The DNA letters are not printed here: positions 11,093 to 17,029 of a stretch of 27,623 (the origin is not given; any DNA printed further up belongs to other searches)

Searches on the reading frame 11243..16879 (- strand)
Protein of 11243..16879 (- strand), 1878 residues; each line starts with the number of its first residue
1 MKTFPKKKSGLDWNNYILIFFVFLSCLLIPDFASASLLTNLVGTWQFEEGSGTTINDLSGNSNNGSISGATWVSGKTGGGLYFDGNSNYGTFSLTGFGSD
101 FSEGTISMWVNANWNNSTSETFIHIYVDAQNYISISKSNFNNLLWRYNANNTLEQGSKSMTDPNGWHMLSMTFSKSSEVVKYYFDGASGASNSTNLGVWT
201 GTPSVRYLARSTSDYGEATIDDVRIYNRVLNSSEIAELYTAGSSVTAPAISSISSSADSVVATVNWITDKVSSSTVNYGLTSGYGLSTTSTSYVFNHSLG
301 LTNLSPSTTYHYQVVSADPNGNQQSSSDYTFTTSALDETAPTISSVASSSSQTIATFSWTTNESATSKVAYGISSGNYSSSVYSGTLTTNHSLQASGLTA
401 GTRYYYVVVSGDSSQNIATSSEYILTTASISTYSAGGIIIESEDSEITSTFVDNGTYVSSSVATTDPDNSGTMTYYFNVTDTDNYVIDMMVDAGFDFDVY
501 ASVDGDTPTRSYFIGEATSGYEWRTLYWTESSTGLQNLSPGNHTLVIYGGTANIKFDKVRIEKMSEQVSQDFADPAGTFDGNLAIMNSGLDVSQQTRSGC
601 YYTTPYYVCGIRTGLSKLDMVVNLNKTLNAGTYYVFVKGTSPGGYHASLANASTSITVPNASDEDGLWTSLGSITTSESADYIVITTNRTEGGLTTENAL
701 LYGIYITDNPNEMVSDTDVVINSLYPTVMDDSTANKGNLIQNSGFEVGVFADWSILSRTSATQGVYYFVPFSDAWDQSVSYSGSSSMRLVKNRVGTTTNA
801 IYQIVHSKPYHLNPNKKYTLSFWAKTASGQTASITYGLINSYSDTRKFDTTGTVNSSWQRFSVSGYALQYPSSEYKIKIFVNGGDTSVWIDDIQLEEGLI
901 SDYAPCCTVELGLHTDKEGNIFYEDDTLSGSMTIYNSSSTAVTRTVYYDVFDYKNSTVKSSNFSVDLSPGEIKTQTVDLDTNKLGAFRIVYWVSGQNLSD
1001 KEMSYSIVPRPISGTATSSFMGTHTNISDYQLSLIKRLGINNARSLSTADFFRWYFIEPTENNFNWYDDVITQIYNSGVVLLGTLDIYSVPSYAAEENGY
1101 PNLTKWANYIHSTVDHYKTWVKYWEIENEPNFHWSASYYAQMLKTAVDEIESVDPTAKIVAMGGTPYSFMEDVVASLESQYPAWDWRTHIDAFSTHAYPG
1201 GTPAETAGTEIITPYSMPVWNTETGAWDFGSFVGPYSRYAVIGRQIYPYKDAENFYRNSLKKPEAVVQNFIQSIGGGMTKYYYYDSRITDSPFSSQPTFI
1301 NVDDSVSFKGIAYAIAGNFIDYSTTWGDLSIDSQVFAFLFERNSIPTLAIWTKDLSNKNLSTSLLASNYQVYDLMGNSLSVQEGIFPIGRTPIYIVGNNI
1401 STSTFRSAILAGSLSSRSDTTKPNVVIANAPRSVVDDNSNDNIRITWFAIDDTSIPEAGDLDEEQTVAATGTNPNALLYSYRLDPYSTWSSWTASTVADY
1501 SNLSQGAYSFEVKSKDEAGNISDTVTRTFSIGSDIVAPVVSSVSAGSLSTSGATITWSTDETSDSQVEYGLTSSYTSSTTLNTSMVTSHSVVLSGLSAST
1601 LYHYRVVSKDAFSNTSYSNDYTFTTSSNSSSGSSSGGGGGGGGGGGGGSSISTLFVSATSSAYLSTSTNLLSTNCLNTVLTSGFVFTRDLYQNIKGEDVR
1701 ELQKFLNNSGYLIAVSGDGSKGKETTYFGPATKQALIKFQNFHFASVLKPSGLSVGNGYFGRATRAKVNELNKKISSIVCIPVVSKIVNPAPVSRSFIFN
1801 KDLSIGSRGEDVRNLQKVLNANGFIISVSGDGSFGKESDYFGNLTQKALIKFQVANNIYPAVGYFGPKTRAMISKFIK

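Call 19: search_protein_families(library=pfam, proteins=[window:11243-16879:-], max_evalue=0.01)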
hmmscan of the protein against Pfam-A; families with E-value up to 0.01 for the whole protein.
window:11243-16879:- (1878 aa): 6 families
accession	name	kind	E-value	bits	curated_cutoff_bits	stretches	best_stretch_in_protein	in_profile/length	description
PF01471.23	PG_binding_1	-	6.3e-20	71.6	23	2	1696-1743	2-41/57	Putative peptidoglycan binding domain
PF16656.11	Pur_ac_phosph_N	-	6.1e-19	68.8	30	3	1543-1625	6-93/93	Purple acid Phosphatase, N-terminal domain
PF13385.13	Laminin_G_3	-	7.4e-14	52.6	27.6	1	84-236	1-151/151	Concanavalin A-like lectin/glucanases superfamily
PF07495.19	Y_Y_Y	-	1.5e-07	31.6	26.6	1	1472-1530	3-61/65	Y_Y_Y domain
PF16655.11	PhoD_N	-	1.1e-05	26.3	30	0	1577-1613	47-83/90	PhoD-like phosphatase, N-terminal domain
PF00041.27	fn3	-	0.0047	17.6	25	0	1542-1619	5-79/84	Fibronectin type III domain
